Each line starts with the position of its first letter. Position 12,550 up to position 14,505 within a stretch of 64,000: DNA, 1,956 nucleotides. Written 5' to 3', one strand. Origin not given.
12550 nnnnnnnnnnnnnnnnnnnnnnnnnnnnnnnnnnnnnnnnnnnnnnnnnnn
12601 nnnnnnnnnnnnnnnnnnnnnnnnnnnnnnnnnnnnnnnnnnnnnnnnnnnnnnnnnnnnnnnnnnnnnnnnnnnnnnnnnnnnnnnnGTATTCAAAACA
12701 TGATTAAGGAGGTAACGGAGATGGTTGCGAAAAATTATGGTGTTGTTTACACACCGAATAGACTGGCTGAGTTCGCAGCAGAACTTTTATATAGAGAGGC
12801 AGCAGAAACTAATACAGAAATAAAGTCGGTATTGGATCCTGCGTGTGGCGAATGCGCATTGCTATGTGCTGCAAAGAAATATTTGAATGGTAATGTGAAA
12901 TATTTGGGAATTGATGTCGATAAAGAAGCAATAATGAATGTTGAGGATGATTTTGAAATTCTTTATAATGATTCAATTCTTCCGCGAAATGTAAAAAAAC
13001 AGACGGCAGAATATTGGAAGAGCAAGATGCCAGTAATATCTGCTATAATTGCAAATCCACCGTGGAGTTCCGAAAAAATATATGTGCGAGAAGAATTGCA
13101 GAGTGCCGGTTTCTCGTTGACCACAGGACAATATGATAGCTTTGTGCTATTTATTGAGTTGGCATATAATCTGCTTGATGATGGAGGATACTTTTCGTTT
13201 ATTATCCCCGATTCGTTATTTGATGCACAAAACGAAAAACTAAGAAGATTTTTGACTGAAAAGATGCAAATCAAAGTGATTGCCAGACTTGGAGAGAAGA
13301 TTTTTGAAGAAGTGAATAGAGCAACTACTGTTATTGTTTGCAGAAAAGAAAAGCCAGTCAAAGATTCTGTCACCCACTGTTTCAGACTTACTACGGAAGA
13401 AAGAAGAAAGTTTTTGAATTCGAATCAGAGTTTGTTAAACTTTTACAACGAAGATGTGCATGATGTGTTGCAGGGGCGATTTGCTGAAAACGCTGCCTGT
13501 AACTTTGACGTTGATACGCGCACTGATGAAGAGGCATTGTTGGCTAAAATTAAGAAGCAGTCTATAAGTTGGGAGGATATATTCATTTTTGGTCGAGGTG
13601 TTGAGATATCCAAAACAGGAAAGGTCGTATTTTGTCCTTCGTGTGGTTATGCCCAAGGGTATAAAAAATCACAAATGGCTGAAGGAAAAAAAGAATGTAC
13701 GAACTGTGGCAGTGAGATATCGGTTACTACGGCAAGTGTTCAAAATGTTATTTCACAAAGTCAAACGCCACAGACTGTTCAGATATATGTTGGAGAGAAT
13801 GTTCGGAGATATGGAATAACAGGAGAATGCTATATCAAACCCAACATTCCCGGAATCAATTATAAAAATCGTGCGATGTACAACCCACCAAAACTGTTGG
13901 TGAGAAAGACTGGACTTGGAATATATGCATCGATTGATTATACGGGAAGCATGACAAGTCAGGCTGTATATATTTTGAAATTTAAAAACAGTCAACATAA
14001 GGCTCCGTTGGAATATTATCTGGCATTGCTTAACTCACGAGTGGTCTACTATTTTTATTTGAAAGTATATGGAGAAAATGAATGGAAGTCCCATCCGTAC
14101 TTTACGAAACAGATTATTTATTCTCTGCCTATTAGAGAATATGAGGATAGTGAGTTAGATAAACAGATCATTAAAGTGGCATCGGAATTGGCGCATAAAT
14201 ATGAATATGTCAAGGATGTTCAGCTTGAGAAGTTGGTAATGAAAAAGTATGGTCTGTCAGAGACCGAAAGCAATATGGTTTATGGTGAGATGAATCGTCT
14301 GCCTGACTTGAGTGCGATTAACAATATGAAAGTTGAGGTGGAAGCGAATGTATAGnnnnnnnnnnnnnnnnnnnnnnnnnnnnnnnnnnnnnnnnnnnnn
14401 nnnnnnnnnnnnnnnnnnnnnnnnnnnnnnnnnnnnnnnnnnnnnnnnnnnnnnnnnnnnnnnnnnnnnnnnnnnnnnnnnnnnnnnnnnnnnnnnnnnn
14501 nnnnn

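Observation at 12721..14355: Gamma-class methyltransferase with an internal C4 zinc ribbon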

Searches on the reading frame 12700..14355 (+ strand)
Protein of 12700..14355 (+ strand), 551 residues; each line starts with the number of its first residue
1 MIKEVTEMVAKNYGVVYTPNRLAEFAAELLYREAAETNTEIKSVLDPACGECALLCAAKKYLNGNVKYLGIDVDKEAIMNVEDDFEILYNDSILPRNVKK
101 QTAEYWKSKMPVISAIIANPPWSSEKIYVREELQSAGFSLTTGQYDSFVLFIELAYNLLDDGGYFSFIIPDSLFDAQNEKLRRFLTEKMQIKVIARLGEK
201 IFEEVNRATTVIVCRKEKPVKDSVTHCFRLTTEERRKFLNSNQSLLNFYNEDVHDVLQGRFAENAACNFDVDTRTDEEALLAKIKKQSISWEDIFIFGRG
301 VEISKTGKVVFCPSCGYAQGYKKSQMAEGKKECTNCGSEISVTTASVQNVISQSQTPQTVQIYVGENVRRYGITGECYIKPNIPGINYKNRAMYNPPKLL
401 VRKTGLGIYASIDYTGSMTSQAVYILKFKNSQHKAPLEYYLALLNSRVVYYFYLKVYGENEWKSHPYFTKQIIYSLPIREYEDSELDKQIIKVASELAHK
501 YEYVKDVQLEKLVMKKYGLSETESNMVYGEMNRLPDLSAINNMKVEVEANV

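Call 5: search_protein_families(library=pfam, proteins=[window:12700-14355:+], max_evalue=0.01)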
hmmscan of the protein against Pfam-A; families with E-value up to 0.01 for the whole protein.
window:12700-14355:+ (551 aa): 5 families
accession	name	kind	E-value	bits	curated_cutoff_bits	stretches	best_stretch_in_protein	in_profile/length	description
PF02384.22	N6_Mtase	-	2.6e-20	73.4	20.4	1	2-225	14-242/311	N-6 DNA Methylase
PF07669.17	Eco57I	-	1.1e-16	61.9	25.3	1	113-202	75-171/171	Eco57I restriction-modification methylase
PF12950.13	TaqI_C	-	5.1e-14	53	26.5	1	361-478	2-118/118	TaqI-like C-terminal specificity domain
PF13847.12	Methyltransf_31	-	0.00048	20.3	27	1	42-79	5-42/145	Methyltransferase domain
PF13240.11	Zn_Ribbon_1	-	0.0027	17.9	25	0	326-339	9-22/23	zinc-ribbon domain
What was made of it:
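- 12721..14355 (+): M1: a gamma-class N6-adenine DNA methyltransferase of 544 aa. An alternative upstream ATG at 12700 would give 551 aa. Pfam N6_Mtase, Eco57I and TaqI_C (call 5).
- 13780..14133 (+): TaqI_C part of the target-recognition domain. Pfam PF12950 E=5.1e-14, res 361-478 (call 5).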

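Call 6: find_homologous_proteins(query=window:12700-14355:+)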
Query window:12700-14355:+ (551 aa): 1117 proteins with E <= 0.001 among 8000 candidates; the best 120 are listed.
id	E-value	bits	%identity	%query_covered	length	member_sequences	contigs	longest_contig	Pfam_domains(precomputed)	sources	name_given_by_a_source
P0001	0.0e+0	1211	98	99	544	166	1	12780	PF02384.23,PF07669.18,PF12950.14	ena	-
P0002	0.0e+0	1118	89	99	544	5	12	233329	PF02384.23,PF07669.18,PF12950.14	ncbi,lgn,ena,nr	ncbi:N-6 DNA methylase [[Clostridium] innocuum]|nr:N-6 DNA methylase [[Clostridium] innocuum]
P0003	0.0e+0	1097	88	99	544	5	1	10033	PF02384.23,PF07669.18,PF12950.14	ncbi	ncbi:MAG: N-6 DNA methylase [Anaerovoracaceae bacterium]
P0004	0.0e+0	1088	87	99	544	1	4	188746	PF02384.23,PF07669.18,PF12950.14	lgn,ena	-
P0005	0.0e+0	1088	88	98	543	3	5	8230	PF02384.23,PF07669.18,PF12950.14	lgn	-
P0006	0.0e+0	1073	85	99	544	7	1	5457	PF02384.23,PF07669.18,PF12950.14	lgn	-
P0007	0.0e+0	1068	85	100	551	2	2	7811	PF02384.23,PF07669.18,PF12950.14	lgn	-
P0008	0.0e+0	1064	86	99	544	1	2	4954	PF02384.23,PF07669.18,PF12950.14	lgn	-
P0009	0.0e+0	1060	86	99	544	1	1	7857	PF02384.23,PF07669.18,PF12950.14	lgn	-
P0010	0.0e+0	1059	86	98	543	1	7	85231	PF02384.23,PF07669.18,PF12950.14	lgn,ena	-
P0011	0.0e+0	1058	85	99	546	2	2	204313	PF02384.23,PF07669.18,PF12950.14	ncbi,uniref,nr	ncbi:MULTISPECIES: N-6 DNA methylase [unclassified Enterococcus]|uniref:N-6 DNA methylase n=1 Tax=un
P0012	0.0e+0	1051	87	99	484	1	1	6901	PF02384.23,PF12950.14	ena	-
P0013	5.4e-283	957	75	99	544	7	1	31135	PF02384.23,PF07669.18,PF12950.14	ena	-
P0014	2.7e-271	919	73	99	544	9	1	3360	PF13847.13,PF02384.23,PF07669.18,PF12950.14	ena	-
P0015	3.7e-266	902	72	99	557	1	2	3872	PF02384.23,PF07669.18,PF12950.14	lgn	-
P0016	2.8e-262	889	71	99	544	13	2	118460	PF02384.23,PF07669.18,PF12950.14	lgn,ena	-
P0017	5.8e-262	888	70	99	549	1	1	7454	PF02384.23,PF07669.18,PF12950.14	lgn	-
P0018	1.3e-259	880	68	99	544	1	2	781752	PF02384.23,PF07669.18,PF12950.14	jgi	jgi:tRNA1(Val) A37 N6-methylase TrmN6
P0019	6.8e-257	871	70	99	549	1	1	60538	PF02384.23,PF07669.18,PF12950.14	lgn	-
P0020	1.1e-256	870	70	99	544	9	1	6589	PF02384.23,PF07669.18,PF12950.14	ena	-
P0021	3.4e-256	869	68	99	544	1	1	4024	PF02384.23,PF07669.18,PF12950.14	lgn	-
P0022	4.0e-253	859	69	100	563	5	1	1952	PF02384.23,PF07669.18,PF12950.14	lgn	-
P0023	8.7e-251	851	68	99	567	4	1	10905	PF02384.23,PF07669.18,PF12950.14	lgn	-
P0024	6.3e-248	842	67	99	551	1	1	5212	PF02384.23,PF07669.18,PF12950.14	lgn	-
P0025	7.2e-247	838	68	99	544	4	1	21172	PF02384.23,PF07669.18,PF12950.14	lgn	-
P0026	2.7e-240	816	65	99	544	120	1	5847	PF02384.23,PF07669.18,PF12950.14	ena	-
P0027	9.8e-240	814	65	99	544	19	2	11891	PF02384.23,PF07669.18,PF12950.14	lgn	-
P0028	2.9e-239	813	65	99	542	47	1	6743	PF02384.23,PF07669.18,PF12950.14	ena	-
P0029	6.8e-239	812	65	99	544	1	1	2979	PF02384.23,PF07669.18,PF12950.14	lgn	-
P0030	2.1e-238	810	63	98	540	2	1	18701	PF13847.13,PF02384.23,PF07669.18,PF12950.14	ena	-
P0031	1.9e-237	807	64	98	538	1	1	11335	PF02384.23,PF07669.18,PF12950.14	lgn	-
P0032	3.0e-237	806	64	98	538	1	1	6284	PF02384.23,PF07669.18,PF12950.14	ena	-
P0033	4.4e-237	806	64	98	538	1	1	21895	PF02384.23,PF07669.18,PF12950.14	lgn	-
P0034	4.5e-237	806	64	99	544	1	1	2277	PF02384.23,PF07669.18,PF12950.14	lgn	-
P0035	4.5e-237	806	64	98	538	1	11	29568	PF02384.23,PF07669.18,PF12950.14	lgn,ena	-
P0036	5.6e-237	805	64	98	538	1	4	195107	PF02384.23,PF07669.18,PF12950.14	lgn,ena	-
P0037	6.3e-237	805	64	98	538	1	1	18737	PF02384.23,PF07669.18,PF12950.14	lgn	-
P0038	9.8e-237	805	65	98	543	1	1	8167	PF02384.23,PF07669.18,PF12950.14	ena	-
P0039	1.4e-236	804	64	98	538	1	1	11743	PF02384.23,PF07669.18,PF12950.14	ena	-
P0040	1.5e-236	804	64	98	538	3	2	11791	PF02384.23,PF07669.18,PF12950.14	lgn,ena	-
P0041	1.9e-236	804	64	98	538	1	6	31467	PF02384.23,PF07669.18,PF12950.14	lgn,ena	-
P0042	1.9e-236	804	64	98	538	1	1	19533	PF02384.23,PF07669.18,PF12950.14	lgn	-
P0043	2.8e-236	803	64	98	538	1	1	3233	PF02384.23,PF07669.18,PF12950.14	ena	-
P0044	4.4e-236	802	64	98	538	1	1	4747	PF02384.23,PF07669.18,PF12950.14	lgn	-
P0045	5.1e-236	802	64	98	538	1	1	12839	PF02384.23,PF07669.18,PF12950.14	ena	-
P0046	1.1e-235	801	65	99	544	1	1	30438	PF02384.23,PF07669.18,PF12950.14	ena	-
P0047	1.2e-235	801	64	98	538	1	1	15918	PF02384.23,PF07669.18,PF12950.14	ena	-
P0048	1.6e-235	801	64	98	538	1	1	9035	PF02384.23,PF07669.18,PF12950.14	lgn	-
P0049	1.7e-235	800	64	98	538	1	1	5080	PF02384.23,PF07669.18,PF12950.14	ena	-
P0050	1.9e-235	800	64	98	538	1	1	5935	PF02384.23,PF07669.18,PF12950.14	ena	-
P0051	2.0e-235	800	64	98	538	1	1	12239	PF02384.23,PF07669.18,PF12950.14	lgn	-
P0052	2.4e-235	800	64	98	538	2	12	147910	PF02384.23,PF07669.18,PF12950.14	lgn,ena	-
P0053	2.5e-235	800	63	98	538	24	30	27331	PF02384.23,PF07669.18,PF12950.14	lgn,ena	-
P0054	3.0e-235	800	65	99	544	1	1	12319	PF02384.23,PF07669.18,PF12950.14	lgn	-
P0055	3.3e-235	800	63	98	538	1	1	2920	PF02384.23,PF07669.18,PF12950.14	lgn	-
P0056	4.9e-235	799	63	98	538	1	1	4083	PF02384.23,PF07669.18,PF12950.14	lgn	-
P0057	5.6e-235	799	64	98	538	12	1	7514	PF02384.23,PF07669.18,PF12950.14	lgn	-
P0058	5.9e-235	799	63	98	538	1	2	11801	PF02384.23,PF07669.18,PF12950.14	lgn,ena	-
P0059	6.5e-235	799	63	98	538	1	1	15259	PF02384.23,PF07669.18,PF12950.14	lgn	-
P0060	1.3e-234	798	64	99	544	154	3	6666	PF02384.23,PF07669.18,PF12950.14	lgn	-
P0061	2.1e-234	797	63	98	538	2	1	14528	PF02384.23,PF07669.18,PF12950.14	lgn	-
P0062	2.8e-234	796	64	98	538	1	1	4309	PF02384.23,PF07669.18,PF12950.14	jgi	-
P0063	8.7e-234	795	63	98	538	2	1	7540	PF02384.23,PF07669.18,PF12950.14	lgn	-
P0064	1.1e-233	795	63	98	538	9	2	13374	PF02384.23,PF07669.18,PF12950.14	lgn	-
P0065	3.6e-233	793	63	98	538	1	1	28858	PF02384.23,PF07669.18,PF12950.14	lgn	-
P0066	4.0e-233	793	63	98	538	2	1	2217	PF02384.23,PF07669.18,PF12950.14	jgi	-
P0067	5.3e-233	792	65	99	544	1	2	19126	PF02384.23,PF07669.18,PF12950.14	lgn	-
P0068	5.8e-233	792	64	98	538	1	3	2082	PF02384.23,PF07669.18,PF12950.14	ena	-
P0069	8.5e-233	792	64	98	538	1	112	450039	PF02384.23,PF07669.18,PF12950.14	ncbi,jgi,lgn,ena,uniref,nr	ncbi:N-6 DNA methylase [Acutalibacter muris]|uniref:N-6 DNA methylase n=1 Tax=Acutalibacter muris Ta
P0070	1.0e-232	791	63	98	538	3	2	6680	PF02384.23,PF07669.18,PF12950.14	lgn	-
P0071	1.1e-232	791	63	98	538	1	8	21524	PF02384.23,PF07669.18,PF12950.14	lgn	-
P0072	1.1e-232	791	64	98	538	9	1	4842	PF02384.23,PF07669.18,PF12950.14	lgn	-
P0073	1.8e-232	791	64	98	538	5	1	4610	PF02384.23,PF07669.18,PF12950.14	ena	-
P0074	3.5e-232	790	64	98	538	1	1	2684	PF02384.23,PF07669.18,PF12950.14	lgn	-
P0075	4.0e-232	789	63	98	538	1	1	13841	PF02384.23,PF07669.18,PF12950.14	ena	-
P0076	5.2e-232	789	64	98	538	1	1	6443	PF02384.23,PF07669.18,PF12950.14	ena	-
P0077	5.7e-232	789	63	98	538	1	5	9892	PF02384.23,PF07669.18,PF12950.14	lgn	-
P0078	7.3e-232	788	63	98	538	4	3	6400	PF02384.23,PF07669.18,PF12950.14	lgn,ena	-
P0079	8.1e-232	788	62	98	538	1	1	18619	PF02384.23,PF07669.18,PF12950.14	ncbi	-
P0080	9.3e-232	788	63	98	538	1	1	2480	PF02384.23,PF07669.18,PF12950.14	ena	-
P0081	1.7e-231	787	63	98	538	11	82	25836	PF02384.23,PF07669.18,PF12950.14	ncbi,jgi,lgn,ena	-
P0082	6.1e-231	785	63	98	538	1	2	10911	PF02384.23,PF07669.18,PF12950.14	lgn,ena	-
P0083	7.3e-231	785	64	98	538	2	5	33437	PF02384.23,PF07669.18,PF12950.14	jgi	-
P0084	1.2e-230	785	63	98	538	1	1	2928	PF02384.23,PF07669.18,PF12950.14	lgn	-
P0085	1.3e-230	784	63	98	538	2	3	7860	PF02384.23,PF07669.18,PF12950.14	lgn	-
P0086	1.5e-230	784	63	98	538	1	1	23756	PF02384.23,PF07669.18,PF12950.14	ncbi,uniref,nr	ncbi:N-6 DNA methylase [Ruminococcus sp.]|uniref:N-6 DNA methylase n=1 Tax=Ruminococcus sp. TaxID=41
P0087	2.0e-230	784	63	98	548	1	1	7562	PF02384.23,PF07669.18,PF12950.14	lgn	-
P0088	2.2e-230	784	62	98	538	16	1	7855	PF02384.23,PF07669.18,PF12950.14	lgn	-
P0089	3.4e-230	783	63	98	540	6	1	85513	PF02384.23,PF07669.18,PF12950.14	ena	-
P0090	1.6e-229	781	64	96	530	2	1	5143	PF02384.23,PF07669.18,PF12950.14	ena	-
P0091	2.1e-229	780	62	98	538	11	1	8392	PF02384.23,PF07669.18,PF12950.14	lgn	-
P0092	2.2e-229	780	62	98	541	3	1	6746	PF02384.23,PF07669.18,PF12950.14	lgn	-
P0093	2.4e-229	780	62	98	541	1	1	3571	PF02384.23,PF07669.18,PF12950.14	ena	-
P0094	3.4e-229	780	63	98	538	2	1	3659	PF02384.23,PF07669.18,PF12950.14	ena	-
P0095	4.0e-229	779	62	98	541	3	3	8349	PF02384.23,PF07669.18,PF12950.14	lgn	-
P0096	5.0e-229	779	63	98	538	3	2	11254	PF02384.23,PF07669.18,PF12950.14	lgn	-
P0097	8.1e-229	778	62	98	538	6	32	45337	PF02384.23,PF07669.18,PF12950.14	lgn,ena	-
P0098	8.8e-229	778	62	98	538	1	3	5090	PF02384.23,PF07669.18,PF12950.14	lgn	-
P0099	1.0e-228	778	62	98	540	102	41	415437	PF02384.23,PF07669.18,PF12950.14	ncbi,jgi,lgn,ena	-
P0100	1.5e-228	778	61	98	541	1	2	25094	PF02384.23,PF07669.18,PF12950.14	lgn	-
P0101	2.7e-228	777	63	98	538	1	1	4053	PF02384.23,PF07669.18,PF12950.14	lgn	-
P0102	3.3e-228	776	63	98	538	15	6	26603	PF02384.23,PF07669.18,PF12950.14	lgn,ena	-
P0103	3.5e-228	776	63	98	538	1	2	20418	PF02384.23,PF07669.18,PF12950.14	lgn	-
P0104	4.9e-228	776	63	98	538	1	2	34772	PF02384.23,PF07669.18,PF12950.14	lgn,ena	-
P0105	5.0e-228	776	62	98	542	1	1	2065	PF02384.23,PF07669.18,PF12950.14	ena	-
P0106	5.9e-228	776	63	98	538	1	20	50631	PF02384.23,PF07669.18,PF12950.14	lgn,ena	-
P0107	6.4e-228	775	62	98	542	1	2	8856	PF02384.23,PF07669.18,PF12950.14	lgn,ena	-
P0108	6.6e-228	775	63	98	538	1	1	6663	PF02384.23,PF07669.18,PF12950.14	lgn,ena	-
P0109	8.7e-228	775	61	98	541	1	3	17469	PF02384.23,PF07669.18,PF12950.14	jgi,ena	-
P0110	1.1e-227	775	63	98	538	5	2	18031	PF02384.23,PF07669.18,PF12950.14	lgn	-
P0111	1.3e-227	774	62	99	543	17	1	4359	PF02384.23,PF07669.18,PF12950.14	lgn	-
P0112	1.4e-227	774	62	98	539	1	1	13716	PF02384.23,PF07669.18,PF12950.14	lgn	-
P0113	1.7e-227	774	61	98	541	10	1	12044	PF02384.23,PF07669.18,PF12950.14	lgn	-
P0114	2.5e-227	774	63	98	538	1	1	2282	PF02384.23,PF07669.18,PF12950.14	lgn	-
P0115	3.3e-227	773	62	98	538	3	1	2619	PF02384.23,PF07669.18,PF12950.14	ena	-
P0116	3.7e-227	773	62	98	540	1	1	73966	PF02384.23,PF07669.18,PF12950.14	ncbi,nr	ncbi:MAG: hypothetical protein EGR80_07570 [Ruminiclostridium sp.]|nr:hypothetical protein [Ruminicl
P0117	3.7e-227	773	62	98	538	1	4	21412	PF02384.23,PF07669.18,PF12950.14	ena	-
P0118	5.0e-227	773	63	98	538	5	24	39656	PF02384.23,PF07669.18,PF12950.14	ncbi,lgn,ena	-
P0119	6.5e-227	772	62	98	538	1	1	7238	PF02384.23,PF07669.18,PF12950.14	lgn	-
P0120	7.1e-227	772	63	98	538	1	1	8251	PF02384.23,PF07669.18,PF12950.14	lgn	-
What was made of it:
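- Checked: That start gives 544 aa, the length of most homologues (call 6).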

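Call 7: search_solved_structures(query=window:12700-14355:+, max_evalue=0.01, show_alignments=3)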
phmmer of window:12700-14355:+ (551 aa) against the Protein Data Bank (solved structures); distinct sequences matched with E-value up to 0.01: 15.
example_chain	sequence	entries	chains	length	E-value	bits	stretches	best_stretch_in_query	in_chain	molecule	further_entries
7qw5_A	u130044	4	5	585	2.4e-09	39.3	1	11-207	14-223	Modification methylase BseCI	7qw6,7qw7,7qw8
8w0p_A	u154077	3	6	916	1.3e-08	36.9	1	114-224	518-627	RM.BsaXI | site-specific DNA-methyltransferase (adenine-specific)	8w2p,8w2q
2f8l_A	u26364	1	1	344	8.6e-07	30.9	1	18-216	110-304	hypothetical protein lmo1582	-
3lkd_A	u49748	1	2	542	3.1e-05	25.8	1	10-222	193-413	Type I restriction-modification system methyltransferase subunit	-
7bst_D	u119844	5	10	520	3.6e-05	25.6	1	9-220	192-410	Type I restriction enzyme EcoR124II M protein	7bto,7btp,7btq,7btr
3s1s_A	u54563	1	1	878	0.00021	23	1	39-253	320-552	restriction endonuclease BpuSI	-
1aqj_A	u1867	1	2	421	0.00032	22.5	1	12-208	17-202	ADENINE-N6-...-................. TAQI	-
1aqi_A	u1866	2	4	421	0.00032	22.5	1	12-208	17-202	ADENINE-N6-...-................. TAQI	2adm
2ibs_A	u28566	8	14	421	0.00053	21.7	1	13-209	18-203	Modification methylase TaqI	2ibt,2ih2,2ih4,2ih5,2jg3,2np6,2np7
8c45_A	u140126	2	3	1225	0.0008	21.1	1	114-207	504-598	site-specific DNA-methyltransferase (adenine-specific)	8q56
1g38_A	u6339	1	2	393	0.00089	21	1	44-209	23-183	MODIFICATION METHYLASE TAQI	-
7vru_A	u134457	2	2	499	0.0026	19.5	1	2-235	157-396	Site-specific DNA-methyltransferase (adenine-specific)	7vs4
2okc_A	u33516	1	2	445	0.0038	18.9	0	43-230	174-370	Type I restriction enzyme StySJI M protein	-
9ewz_C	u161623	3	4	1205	0.0038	18.9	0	114-208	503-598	Adenine-specific methyltransferase BrxX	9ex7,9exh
8zek_A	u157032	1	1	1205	0.0039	18.9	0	114-208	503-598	site-specific DNA-methyltransferase (adenine-specific)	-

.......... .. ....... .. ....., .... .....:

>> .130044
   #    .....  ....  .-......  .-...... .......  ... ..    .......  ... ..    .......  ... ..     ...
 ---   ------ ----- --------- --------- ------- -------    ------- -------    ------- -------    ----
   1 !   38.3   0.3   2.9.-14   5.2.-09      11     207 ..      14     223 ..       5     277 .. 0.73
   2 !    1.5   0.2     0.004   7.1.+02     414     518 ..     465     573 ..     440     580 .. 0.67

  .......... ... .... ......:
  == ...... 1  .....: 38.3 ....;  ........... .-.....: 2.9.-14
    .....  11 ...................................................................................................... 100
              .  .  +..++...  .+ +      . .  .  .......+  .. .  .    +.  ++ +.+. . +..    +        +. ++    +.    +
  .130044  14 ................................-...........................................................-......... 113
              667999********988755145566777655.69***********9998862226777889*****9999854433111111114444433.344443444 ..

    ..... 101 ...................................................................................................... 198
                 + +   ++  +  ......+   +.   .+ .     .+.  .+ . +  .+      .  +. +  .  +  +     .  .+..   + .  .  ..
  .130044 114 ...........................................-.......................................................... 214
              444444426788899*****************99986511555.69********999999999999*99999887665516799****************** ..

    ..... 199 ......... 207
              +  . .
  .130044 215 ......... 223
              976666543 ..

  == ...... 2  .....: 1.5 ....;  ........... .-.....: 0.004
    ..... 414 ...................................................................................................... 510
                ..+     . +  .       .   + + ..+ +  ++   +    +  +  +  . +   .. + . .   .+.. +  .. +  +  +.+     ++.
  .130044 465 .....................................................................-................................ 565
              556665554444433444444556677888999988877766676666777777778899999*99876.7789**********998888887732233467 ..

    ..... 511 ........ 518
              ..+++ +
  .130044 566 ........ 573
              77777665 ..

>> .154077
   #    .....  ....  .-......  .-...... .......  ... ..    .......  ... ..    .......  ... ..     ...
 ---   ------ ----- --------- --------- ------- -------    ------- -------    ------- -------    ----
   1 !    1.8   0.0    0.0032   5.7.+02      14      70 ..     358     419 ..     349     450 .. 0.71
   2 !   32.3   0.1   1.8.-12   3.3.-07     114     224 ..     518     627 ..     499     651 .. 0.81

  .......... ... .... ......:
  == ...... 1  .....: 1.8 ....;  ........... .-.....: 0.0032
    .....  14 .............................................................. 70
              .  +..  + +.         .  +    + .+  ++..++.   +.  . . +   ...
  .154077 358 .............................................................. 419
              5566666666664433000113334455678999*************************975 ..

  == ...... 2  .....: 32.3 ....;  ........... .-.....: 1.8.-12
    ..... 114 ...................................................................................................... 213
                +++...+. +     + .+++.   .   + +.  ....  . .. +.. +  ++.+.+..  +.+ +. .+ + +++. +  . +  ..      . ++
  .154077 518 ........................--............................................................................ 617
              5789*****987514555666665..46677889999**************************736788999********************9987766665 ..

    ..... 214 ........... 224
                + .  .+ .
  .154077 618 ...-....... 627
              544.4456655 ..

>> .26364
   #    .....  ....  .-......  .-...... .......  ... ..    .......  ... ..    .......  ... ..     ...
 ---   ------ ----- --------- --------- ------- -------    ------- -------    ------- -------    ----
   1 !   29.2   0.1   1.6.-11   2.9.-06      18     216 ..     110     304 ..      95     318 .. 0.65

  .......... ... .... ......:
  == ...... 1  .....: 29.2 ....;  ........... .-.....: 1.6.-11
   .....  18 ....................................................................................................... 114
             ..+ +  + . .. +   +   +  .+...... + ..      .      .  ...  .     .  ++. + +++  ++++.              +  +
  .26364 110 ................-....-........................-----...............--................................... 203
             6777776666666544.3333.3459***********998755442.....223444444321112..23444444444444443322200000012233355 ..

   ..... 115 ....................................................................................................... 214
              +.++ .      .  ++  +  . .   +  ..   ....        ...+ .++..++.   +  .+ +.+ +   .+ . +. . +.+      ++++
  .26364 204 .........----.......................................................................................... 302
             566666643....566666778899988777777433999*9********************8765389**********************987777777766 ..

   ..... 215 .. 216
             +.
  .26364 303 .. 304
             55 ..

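Call 11: search_protein_families(library=ncbifam, proteins=[window:12700-14355:+], max_evalue=0.01)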
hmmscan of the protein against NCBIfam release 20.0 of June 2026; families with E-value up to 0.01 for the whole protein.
window:12700-14355:+ (551 aa): 4 families
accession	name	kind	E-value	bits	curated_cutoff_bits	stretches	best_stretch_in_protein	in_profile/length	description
NF033452.1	BREX_1_MTaseX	exception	3.3e-11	41.8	500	1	114-247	509-646/1210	BREX-1 system adenine-specific DNA-methyltransferase PglX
TIGR00497.1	hsdM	equivalog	8.1e-08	31.4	242.75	1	10-225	196-426/515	type I restriction-modification system subunit M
NF047738.1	antiphage_MADS2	equivalog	4.2e-05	22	720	0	149-206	495-554/654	methylation-associated defense system DNA methyltransferase MAD2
NF033455.1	BREX_6_MTaseX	exception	4.7e-05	21.1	900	1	116-233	558-678/1319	BREX-6 system adenine-specific DNA-methyltransferase PglX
